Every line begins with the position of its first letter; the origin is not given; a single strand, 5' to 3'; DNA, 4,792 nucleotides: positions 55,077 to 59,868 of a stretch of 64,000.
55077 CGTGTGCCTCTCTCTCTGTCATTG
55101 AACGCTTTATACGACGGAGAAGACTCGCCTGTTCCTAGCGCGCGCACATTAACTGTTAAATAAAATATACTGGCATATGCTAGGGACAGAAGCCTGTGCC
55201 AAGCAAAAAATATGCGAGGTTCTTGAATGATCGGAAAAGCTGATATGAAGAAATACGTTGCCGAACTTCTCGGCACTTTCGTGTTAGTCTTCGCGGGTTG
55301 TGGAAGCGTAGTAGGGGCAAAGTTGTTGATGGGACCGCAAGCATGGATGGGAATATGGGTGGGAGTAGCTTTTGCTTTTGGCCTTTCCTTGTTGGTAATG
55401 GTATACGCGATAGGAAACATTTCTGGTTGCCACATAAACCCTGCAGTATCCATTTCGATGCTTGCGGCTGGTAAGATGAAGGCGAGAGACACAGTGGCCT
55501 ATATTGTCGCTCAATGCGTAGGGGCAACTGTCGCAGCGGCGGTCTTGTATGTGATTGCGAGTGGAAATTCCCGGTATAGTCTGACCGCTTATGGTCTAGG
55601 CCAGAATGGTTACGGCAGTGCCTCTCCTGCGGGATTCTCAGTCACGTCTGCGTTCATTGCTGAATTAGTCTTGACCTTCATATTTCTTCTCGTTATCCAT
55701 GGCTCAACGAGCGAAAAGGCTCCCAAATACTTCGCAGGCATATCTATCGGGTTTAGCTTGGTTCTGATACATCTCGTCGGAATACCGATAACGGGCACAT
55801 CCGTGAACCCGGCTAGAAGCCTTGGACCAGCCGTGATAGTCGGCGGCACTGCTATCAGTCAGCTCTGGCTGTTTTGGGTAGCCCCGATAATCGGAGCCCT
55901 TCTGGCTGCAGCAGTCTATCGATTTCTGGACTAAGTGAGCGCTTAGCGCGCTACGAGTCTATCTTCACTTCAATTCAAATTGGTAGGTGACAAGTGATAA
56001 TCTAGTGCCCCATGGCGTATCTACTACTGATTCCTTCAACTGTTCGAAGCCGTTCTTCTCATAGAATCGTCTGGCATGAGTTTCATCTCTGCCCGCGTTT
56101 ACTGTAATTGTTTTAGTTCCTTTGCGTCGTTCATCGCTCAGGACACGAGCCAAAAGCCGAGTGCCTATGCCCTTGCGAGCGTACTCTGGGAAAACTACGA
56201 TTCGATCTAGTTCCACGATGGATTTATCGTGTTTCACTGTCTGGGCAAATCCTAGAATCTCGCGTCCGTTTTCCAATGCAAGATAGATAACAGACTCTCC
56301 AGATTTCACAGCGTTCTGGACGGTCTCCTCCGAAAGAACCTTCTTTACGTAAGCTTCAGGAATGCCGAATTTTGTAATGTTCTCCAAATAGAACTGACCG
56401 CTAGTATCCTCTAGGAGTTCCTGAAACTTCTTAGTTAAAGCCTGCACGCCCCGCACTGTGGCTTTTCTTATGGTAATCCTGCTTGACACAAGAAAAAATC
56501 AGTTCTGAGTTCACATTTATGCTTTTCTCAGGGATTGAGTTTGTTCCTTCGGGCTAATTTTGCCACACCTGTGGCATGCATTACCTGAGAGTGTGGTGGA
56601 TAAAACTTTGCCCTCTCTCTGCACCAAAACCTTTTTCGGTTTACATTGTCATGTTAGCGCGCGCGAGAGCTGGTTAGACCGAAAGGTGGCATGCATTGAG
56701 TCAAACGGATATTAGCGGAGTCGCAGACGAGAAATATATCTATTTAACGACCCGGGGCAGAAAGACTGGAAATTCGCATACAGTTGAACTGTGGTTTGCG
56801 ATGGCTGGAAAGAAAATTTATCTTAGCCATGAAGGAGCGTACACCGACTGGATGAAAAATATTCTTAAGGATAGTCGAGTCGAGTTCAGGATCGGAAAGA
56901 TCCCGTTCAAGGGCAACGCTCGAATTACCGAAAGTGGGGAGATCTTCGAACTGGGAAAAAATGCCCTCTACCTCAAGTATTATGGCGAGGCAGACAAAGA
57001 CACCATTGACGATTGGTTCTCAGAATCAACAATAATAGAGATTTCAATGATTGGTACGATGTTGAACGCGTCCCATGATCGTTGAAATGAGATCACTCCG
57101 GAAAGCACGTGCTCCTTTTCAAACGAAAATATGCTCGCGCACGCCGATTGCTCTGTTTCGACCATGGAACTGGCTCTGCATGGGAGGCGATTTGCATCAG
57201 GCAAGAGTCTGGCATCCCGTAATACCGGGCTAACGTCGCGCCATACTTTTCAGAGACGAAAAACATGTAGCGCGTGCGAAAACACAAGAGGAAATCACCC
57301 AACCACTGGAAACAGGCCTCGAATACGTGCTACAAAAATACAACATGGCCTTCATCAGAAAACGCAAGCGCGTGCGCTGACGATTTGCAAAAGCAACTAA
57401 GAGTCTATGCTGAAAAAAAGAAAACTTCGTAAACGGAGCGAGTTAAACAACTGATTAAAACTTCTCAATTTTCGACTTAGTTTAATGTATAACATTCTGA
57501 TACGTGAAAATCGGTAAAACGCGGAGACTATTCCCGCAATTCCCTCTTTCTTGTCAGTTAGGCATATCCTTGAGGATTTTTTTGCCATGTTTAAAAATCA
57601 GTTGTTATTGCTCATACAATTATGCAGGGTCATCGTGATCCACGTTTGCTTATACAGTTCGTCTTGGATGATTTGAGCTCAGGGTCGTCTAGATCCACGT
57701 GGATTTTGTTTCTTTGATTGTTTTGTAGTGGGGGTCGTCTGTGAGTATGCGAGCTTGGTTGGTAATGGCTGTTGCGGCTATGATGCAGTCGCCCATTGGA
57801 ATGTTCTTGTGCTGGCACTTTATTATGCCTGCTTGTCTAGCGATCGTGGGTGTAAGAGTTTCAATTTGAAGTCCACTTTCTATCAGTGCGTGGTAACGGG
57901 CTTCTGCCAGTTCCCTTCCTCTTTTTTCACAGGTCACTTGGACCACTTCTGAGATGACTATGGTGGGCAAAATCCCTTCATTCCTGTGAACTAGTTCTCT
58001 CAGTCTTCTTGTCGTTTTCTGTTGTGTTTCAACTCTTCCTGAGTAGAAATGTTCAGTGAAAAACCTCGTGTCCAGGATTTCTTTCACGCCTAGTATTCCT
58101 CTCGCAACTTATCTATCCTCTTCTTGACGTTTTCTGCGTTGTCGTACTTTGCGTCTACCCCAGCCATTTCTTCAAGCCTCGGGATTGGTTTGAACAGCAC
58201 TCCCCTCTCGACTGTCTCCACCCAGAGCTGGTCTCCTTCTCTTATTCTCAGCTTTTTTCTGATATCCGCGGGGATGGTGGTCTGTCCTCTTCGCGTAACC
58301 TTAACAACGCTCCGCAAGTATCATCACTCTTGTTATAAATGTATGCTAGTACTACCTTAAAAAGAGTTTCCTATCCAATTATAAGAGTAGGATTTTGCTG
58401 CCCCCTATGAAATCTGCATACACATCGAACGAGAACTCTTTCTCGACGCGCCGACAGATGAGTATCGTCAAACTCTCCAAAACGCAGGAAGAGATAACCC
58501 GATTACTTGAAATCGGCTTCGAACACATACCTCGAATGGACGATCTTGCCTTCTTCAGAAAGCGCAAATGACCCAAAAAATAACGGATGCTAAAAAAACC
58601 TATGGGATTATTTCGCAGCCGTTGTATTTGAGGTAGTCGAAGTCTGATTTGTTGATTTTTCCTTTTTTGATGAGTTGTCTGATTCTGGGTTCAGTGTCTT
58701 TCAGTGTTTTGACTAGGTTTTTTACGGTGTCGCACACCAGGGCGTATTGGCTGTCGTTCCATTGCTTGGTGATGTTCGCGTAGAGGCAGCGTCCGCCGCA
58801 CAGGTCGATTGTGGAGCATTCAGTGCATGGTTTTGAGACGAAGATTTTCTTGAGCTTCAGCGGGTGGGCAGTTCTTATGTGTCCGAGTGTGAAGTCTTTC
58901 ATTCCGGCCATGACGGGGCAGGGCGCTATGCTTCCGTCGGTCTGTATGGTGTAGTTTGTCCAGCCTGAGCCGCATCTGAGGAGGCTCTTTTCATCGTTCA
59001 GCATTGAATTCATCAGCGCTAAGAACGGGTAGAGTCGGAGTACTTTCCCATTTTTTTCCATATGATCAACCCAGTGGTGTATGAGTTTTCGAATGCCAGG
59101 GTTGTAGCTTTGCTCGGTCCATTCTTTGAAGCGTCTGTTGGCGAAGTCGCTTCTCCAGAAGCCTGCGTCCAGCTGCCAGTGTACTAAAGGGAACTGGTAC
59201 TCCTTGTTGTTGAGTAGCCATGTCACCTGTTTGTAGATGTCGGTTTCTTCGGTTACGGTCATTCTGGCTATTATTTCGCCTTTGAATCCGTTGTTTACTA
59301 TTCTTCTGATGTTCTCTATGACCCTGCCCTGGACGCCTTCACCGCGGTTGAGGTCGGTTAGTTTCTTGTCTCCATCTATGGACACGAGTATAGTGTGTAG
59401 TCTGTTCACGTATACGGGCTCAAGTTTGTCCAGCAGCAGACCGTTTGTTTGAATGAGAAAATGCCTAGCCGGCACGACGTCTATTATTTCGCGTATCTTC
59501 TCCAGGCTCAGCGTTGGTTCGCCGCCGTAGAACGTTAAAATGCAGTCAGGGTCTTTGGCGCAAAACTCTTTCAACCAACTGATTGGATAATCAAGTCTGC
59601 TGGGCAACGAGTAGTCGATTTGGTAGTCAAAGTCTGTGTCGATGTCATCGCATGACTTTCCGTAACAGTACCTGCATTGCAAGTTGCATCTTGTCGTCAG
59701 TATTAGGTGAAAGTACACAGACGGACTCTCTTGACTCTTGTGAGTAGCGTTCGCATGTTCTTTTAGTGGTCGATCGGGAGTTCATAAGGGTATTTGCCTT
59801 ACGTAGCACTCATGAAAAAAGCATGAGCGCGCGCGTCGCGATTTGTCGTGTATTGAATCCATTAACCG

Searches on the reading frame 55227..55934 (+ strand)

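Call 81: search_protein_families(library=pfam, proteins=[window:55227-55934:+], max_evalue=0.00001)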
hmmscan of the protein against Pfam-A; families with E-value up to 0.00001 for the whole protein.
window:55227-55934:+ (235 aa): 1 family
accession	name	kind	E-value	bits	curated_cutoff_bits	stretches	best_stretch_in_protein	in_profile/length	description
PF00230.25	MIP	-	2.8e-57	194.5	25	1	7-231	8-222/222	Major intrinsic protein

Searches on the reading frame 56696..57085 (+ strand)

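Call 8: search_protein_families(library=pfam, proteins=[window:56696-57085:+], max_evalue=0.01)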
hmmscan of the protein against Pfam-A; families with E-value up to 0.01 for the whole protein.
window:56696-57085:+ (129 aa): 2 families
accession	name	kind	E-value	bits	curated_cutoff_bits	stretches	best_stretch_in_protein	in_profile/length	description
PF04075.20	F420H2_quin_red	-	1.6e-06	28.7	22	1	14-79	25-94/130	F420H(2)-dependent quinone reductase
PF01243.27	PNPOx_N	-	0.007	17.2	28.1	1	10-114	10-109/120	Pyridoxamine 5'-phosphate oxidase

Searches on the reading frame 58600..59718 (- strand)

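Call 10: search_protein_families(library=ncbifam, proteins=[window:58600-59718:-], max_evalue=0.00001)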
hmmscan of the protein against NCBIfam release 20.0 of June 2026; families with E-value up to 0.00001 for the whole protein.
window:58600-59718:- (372 aa): 36 families (the best 25 are shown)
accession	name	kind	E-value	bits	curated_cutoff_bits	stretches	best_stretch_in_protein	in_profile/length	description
TIGR04084.1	rSAM_AF0577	subfamily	1.9e-94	316.4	225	1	6-372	2-347/347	TIGR04084 family radical SAM/SPASM domain-containing protein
NF047865.1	rSAM_PapB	equivalog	7.1e-31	107.6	340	1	4-317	6-322/330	PapB family radical SAM/SPASM ranthipeptide maturase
TIGR04064.1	rSAM_nif11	equivalog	7.5e-25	87.5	518.7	1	3-318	80-407/459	nif11-like peptide radical SAM maturase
TIGR04083.1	rSAM_pep_methan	hypoth_equivalog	1e-18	67.4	300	1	5-320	4-319/376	TIGR04083 family peptide-modifying radical SAM enzyme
TIGR03974.1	rSAM_six_Cys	equivalog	1.3e-17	63.8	425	1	7-333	103-439/451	thioether cross-link-forming SCIFF peptide maturase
NF040492.1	not_ScfB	exception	5.1e-17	61.9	855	1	7-317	101-421/450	ScfB-related radical SAM/SPASM orphan maturase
TIGR03906.1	quino_hemo_SAM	equivalog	4.7e-16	58.5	453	1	5-335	98-439/467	quinohemoprotein amine dehydrogenase maturation protein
TIGR03942.1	sulfatase_rSAM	equivalog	6.1e-16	58.4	349.45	1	9-340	9-354/363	anaerobic sulfatase maturase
NF041707.1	rSAM_YhhB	equivalog_domain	6.3e-16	58.2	445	1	7-340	8-362/369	cyclophane-forming radical SAM/SPASM peptide maturase YhhB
NF041298.1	rSAM_mat_DynA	equivalog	1.1e-15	57.5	450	1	8-314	8-324/356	dynobactin maturation radical SAM/SPASM protein DynA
TIGR04068.1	rSAM_ocin_clost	equivalog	1.8e-14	53.5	500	1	5-148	88-242/462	Cys-rich peptide radical SAM maturase CcpM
TIGR04163.1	rSAM_cobopep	equivalog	3.8e-14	52.3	375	1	8-336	71-412/428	peptide-modifying radical SAM enzyme CbpB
TIGR04148.1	GG_samocin_CFB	equivalog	2.1e-13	50.3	300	1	7-121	23-148/411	radical SAM peptide maturase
NF010321.0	PRK13758.1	equivalog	3.3e-13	49.5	441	1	9-336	13-355/370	anaerobic sulfatase-maturase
TIGR04280.1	geopep_mat_rSAM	hypoth_equivalog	4.4e-13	49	400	1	5-141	88-231/428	geopeptide radical SAM maturase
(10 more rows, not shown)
